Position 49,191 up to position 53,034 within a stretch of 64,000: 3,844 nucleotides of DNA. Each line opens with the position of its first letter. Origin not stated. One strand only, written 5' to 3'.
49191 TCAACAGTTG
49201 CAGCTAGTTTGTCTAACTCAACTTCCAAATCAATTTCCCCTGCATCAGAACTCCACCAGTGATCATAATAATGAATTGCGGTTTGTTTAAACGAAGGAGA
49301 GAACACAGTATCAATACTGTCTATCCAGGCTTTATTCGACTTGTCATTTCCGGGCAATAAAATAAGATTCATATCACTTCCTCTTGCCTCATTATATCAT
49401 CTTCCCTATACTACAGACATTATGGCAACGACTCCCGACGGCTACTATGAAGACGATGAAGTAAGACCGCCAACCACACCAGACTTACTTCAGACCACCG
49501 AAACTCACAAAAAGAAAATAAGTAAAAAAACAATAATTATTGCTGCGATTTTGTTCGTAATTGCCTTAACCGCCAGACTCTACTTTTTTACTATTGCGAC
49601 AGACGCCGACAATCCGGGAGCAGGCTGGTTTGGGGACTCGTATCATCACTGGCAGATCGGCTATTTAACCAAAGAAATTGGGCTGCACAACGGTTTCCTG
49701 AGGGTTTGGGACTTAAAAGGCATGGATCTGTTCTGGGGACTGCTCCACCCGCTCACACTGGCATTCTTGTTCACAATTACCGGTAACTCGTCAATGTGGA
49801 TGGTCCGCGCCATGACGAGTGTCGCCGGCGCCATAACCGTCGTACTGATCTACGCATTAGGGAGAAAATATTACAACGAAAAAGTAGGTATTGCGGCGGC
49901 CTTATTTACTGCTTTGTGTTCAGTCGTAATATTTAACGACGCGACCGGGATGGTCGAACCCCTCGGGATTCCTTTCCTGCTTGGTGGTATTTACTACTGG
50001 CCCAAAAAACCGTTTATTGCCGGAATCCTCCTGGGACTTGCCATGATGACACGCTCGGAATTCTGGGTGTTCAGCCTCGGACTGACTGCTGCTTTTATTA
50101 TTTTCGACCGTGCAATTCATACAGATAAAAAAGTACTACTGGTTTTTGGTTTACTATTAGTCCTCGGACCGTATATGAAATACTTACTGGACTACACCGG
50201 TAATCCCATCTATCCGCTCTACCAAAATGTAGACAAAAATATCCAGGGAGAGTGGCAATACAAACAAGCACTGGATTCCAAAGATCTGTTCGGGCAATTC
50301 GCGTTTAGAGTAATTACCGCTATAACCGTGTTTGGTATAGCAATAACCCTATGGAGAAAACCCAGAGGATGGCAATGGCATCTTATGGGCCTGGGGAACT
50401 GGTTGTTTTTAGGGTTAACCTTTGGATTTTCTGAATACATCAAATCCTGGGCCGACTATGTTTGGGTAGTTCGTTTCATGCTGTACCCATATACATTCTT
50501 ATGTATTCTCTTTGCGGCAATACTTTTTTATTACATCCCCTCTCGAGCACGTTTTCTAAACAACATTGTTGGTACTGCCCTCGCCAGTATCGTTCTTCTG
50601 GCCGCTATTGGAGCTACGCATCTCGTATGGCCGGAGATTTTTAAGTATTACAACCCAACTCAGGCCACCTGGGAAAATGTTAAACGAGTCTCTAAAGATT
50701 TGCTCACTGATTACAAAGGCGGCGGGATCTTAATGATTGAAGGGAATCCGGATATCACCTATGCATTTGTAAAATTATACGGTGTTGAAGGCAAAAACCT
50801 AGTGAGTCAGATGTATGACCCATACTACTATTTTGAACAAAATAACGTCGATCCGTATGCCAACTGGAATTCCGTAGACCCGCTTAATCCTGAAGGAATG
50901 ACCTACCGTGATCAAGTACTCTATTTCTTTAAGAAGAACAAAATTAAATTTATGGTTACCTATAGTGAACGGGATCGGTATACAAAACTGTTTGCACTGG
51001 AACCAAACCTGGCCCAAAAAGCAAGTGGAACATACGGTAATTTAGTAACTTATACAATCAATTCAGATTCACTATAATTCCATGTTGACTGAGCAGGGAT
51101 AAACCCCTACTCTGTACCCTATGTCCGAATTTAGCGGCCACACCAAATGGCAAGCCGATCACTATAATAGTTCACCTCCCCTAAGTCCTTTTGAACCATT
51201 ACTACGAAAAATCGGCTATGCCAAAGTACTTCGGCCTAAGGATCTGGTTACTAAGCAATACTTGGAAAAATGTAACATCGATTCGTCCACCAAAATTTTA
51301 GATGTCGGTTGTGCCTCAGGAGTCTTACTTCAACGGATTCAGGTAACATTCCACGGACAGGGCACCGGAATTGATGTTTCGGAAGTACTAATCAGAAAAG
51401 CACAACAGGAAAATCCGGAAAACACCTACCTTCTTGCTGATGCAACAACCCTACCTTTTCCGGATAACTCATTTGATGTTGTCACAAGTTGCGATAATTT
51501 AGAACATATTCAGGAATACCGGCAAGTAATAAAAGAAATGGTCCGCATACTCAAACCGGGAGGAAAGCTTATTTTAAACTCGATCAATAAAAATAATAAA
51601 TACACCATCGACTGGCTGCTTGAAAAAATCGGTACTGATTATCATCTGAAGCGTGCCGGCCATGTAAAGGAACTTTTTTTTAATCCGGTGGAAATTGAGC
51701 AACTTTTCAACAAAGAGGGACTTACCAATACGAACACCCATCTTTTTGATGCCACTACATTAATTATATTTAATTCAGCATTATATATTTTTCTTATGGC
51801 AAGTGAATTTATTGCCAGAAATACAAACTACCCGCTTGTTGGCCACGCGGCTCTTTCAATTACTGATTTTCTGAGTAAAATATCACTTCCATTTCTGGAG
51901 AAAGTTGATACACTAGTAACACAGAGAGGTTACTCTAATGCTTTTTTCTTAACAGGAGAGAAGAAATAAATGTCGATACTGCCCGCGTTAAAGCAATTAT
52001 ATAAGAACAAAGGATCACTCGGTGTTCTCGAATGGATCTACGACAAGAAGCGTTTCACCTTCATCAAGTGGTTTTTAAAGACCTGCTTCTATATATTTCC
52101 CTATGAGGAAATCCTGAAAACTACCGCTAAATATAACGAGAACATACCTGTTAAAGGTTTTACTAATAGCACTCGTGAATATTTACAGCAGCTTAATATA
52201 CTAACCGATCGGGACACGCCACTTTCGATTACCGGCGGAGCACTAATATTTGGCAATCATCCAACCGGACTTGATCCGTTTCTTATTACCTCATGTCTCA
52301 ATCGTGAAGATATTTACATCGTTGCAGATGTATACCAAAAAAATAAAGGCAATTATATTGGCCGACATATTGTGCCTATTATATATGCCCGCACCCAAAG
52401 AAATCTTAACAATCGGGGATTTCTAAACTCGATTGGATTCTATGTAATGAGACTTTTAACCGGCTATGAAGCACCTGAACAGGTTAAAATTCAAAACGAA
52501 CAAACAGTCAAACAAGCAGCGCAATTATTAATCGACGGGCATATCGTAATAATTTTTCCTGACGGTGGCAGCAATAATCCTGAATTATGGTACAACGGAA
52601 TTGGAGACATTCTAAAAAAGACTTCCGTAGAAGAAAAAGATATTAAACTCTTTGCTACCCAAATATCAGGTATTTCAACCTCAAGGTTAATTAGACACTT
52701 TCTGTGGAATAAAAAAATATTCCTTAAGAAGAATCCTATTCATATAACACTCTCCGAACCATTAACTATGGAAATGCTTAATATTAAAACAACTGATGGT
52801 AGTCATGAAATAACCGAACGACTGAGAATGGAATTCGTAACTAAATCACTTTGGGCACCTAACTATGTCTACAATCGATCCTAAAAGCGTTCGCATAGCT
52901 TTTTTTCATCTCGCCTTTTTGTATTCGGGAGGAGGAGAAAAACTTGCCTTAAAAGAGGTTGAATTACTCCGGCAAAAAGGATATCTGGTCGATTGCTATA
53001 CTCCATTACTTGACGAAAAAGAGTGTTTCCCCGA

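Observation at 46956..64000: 17-kb envelope glycan / glycoconjugate locus extending beyond the window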

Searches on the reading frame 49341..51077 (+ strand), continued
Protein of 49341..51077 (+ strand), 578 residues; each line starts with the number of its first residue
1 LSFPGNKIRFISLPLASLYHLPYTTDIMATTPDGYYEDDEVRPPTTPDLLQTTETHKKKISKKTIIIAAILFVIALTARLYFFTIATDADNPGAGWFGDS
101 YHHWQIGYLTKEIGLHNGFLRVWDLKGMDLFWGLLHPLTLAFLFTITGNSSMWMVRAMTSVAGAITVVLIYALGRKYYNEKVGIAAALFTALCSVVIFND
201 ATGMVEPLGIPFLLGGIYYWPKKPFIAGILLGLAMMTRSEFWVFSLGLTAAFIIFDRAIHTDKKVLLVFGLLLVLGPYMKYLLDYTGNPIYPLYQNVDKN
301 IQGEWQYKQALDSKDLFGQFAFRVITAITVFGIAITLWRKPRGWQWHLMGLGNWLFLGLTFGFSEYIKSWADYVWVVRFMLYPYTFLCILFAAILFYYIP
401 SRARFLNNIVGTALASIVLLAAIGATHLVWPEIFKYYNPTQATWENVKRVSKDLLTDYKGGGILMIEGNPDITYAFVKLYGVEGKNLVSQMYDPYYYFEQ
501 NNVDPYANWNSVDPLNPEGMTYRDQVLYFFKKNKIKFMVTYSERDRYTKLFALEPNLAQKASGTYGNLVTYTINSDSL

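Call 98: find_encoding_contigs(protein=P0102, flank=8000, max_places=1)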
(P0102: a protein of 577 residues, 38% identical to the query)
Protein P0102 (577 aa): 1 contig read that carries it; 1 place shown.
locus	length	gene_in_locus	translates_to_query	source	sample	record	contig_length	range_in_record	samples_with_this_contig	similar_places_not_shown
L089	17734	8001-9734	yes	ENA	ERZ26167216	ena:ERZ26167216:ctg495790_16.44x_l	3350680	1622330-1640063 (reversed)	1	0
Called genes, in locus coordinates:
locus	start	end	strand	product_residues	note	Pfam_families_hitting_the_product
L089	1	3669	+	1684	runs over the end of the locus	-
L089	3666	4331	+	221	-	PF00072:Response_reg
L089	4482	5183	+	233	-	-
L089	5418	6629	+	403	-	PF00106:adh_short (faint), PF04321:RmlD_sub_bind, PF01073:3Beta_HSD, PF01370:Epimerase, PF02719:Polysacc_synt_2, PF07993:NAD_binding_4, PF16363:GDP_Man_Dehyd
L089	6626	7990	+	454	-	PF13439:Glyco_transf_4 (weak), PF20706:GT4-conflict (weak), PF00534:Glycos_transf_1, PF13692:Glyco_trans_1_4, PF13524:Glyco_trans_1_2 (weak)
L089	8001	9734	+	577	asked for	-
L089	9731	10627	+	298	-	PF05401:NodS (faint), PF13489:Methyltransf_23, PF05175:MTS (weak), PF13847:Methyltransf_31, PF08241:Methyltransf_11, PF08242:Methyltransf_12, PF13649:Methyltransf_25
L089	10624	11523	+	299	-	PF01209:Ubie_methyltran, PF13489:Methyltransf_23, PF13847:Methyltransf_31, PF08241:Methyltransf_11, PF08242:Methyltransf_12, PF13649:Methyltransf_25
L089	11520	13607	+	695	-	PF00535:Glycos_transf_2, PF10111:Glyco_tranf_2_2 (faint), PF13641:Glyco_tranf_2_3, PF04055:Radical_SAM, PF13186:SPASM (weak)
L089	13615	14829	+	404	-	PF13439:Glyco_transf_4, PF13579:Glyco_trans_4_4, PF20706:GT4-conflict (weak), PF00534:Glycos_transf_1, PF13692:Glyco_trans_1_4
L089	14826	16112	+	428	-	PF13439:Glyco_transf_4, PF13579:Glyco_trans_4_4, PF20706:GT4-conflict, PF00534:Glycos_transf_1, PF13692:Glyco_trans_1_4, PF13524:Glyco_trans_1_2 (weak)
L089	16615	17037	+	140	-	-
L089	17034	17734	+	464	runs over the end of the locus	-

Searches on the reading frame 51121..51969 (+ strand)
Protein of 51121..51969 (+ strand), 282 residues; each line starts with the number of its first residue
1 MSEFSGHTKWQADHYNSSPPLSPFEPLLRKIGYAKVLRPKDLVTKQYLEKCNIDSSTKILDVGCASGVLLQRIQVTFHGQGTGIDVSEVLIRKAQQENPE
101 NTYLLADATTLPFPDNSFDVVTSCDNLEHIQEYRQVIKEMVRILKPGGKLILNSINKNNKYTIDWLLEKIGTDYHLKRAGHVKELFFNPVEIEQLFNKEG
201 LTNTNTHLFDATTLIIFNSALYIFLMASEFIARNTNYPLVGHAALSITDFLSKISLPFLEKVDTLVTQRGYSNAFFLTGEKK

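Call 5: search_protein_families(library=pfam, proteins=[window:51121-51969:+], max_evalue=0.01)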
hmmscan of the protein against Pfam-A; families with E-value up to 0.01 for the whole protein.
window:51121-51969:+ (282 aa): 18 families
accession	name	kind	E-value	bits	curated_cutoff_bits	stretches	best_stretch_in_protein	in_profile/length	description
PF08241.18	Methyltransf_11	-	1.4e-24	86.9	21.2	1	60-152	1-95/95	Methyltransferase domain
PF13649.12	Methyltransf_25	-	8.4e-22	78.1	27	1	59-148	1-97/97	Methyltransferase domain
PF13847.12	Methyltransf_31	-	3.4e-19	69.4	27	1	53-163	1-115/145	Methyltransferase domain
PF13489.12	Methyltransf_23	-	2.7e-18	66.7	27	1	53-204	20-162/164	Methyltransferase domain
PF08242.18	Methyltransf_12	-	2.3e-14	54.3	30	1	60-150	1-98/98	Methyltransferase domain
PF01209.24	Ubie_methyltran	-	3.6e-13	49.8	20.1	1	47-153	38-152/233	ubiE/COQ5 methyltransferase family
PF07021.18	MetW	-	1.1e-08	35.3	21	1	53-145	11-103/193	Methionine biosynthesis protein MetW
PF02353.26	CMAS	-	1.9e-07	31.1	27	1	45-162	52-174/273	Mycolic acid cyclopropane synthetase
PF20922.3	Anamorsin_N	-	2.5e-05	24.5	27.1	1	112-158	46-93/163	Anamorsin, N-terminal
PF05148.21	Methyltransf_8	-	3.1e-05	24.4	27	1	101-158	106-162/219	Hypothetical methyltransferase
PF05401.17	NodS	-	0.00036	20.9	24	1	48-155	35-147/201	Nodulation protein S (NodS)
PF06325.19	PrmA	-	0.00097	19.1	22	1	48-161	155-267/296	Ribosomal protein L11 methyltransferase (PrmA)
PF01234.23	NNMT_PNMT_TEMT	-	0.0011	18.7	25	1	122-163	163-208/261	NNMT/PNMT/TEMT family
PF03141.22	Methyltransf_29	-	0.0016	17.5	23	1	55-159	116-224/506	Putative S-adenosyl-L-methionine-dependent methyltransferase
PF08003.17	Methyltransf_9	-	0.0017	17.9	23.8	1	57-155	117-220/315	Protein of unknown function (DUF1698)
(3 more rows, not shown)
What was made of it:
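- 51121..51969 (+): MTb, a class I SAM methyltransferase with a C-terminal hydrophobic helix. Core gene. PF08241 at E 1.4e-24 (call 5).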

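Call 78: search_protein_families(library=ncbifam, proteins=[window:51121-51969:+], max_evalue=0.001)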
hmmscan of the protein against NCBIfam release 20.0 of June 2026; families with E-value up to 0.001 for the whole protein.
window:51121-51969:+ (282 aa): 40 families (the best 25 are shown)
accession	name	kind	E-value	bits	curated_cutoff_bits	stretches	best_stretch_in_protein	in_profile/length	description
NF045667.1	MTase_DVU1556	equivalog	7.8e-23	81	155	1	43-160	10-127/213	DVU_1556 family methyltransferase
TIGR01983.1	UbiG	equivalog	4.7e-19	68.6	102.95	1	45-206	39-205/228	bifunctional 2-polyprenyl-6-hydroxyphenol methylase/3-demethylubiquinol 3-O-methyltransferase UbiG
TIGR01934.1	MenG_MenH_UbiE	subfamily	1.8e-18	66.6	158.35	1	46-159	30-148/223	ubiquinone/menaquinone biosynthesis methyltransferase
TIGR02072.1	BioC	equivalog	7.3e-18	65.3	184.95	1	47-178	26-151/244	malonyl-ACP O-methyltransferase BioC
NF001244.0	PRK00216.1-5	equivalog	9.8e-17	61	216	1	47-164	40-165/236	bifunctional demethylmenaquinone methyltransferase/2-methoxy-6-polyprenyl-1,4-benzoquinol methylase UbiE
NF001243.0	PRK00216.1-4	equivalog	1.1e-15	57.6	235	1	45-152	37-151/237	demethylmenaquinone methyltransferase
NF047649.1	MTase_UXPK_star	exception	5.8e-15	55.1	460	1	53-153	75-182/283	methyltransferase/UXPK-star double selenoprotein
NF041536.1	ArsM_DUF2284_UU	exception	5.9e-15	54.6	575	1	52-153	73-181/459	arsenite methyltransferase/DUF2284 domain selenoprotein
NF041537.1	ArsM_AhpD_UU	exception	6.3e-15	54.8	510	1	52-153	73-181/345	arsenite methyltransferase/AhpD domain selenoprotein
NF007610.0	PRK10258.1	equivalog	8.1e-15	54.8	342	1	47-156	34-142/251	malonyl-ACP O-methyltransferase BioC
TIGR02752.1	MenG_heptapren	equivalog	1.3e-14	54.3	419.85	1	45-152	35-149/231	demethylmenaquinone methyltransferase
NF001241.0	PRK00216.1-2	equivalog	4e-14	52.8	327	1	48-157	44-152/231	demethylmenaquinone methyltransferase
NF001240.0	PRK00216.1-1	equivalog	6.4e-13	48.3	378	1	48-158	56-174/251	bifunctional demethylmenaquinone methyltransferase/2-methoxy-6-polyprenyl-1,4-benzoquinol methylase UbiE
NF008823.0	PRK11873.1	subfamily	3e-12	46.6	263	1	52-155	74-184/272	arsenite methyltransferase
NF040539.1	AST_met_ArsM_2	exception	3.1e-11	43.6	240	1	44-151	45-162/262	putative arsinothricin biosynthesis methyltransferase ArsM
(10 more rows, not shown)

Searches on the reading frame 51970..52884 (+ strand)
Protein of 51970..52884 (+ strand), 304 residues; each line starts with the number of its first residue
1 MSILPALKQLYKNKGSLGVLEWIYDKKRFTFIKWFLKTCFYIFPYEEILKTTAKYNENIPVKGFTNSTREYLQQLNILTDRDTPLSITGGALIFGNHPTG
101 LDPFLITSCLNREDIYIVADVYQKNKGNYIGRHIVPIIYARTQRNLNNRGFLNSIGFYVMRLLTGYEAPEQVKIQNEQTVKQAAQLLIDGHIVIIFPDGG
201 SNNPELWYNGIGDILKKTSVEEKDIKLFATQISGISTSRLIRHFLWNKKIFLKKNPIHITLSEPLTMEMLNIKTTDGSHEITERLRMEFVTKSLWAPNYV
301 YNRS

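Call 5: search_protein_families(library=pfam, proteins=[window:51970-52884:+], max_evalue=0.01)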
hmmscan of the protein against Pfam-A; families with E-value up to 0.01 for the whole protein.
window:51970-52884:+ (304 aa): 1 family
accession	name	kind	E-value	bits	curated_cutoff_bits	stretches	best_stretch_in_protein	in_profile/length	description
PF01553.26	Acyltransferase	-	9e-06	26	23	1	88-204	13-105/132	Acyltransferase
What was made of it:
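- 51970..52884 (+): PlsC/LPLAT-type acyltransferase. Core gene within the CPR relatives. PF01553 at 26 bits against a cut-off of 23 (call 5).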

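Call 26: search_protein_families(library=ncbifam, proteins=[window:51970-52884:+], max_evalue=0.001)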
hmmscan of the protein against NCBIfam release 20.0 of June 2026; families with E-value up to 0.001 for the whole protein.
window:51970-52884:+ (304 aa): 0 families

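Call 58: search_solved_structures(query=window:51970-52884:+, max_evalue=1)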
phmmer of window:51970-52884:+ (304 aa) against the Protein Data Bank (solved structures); distinct sequences matched with E-value up to 1: 1.
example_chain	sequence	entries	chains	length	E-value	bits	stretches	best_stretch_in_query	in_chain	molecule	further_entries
7ooc_N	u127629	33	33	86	0.48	13.1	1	213-263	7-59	30S ribosomal protein S15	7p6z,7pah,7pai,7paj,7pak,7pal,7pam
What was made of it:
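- The acyltransferase shows no detectable similarity to PatA or to any solved protein (call 58).
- Tried and rejected: It has no PDB hit (call 58).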

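Call 60: search_protein_families(library=pfam, proteins=[window:51970-52884:+], max_evalue=5)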
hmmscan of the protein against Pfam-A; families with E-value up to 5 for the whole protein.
window:51970-52884:+ (304 aa): 1 family
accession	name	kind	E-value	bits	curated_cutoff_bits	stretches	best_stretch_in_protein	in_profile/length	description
PF01553.26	Acyltransferase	-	9e-06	26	23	1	88-204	13-105/132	Acyltransferase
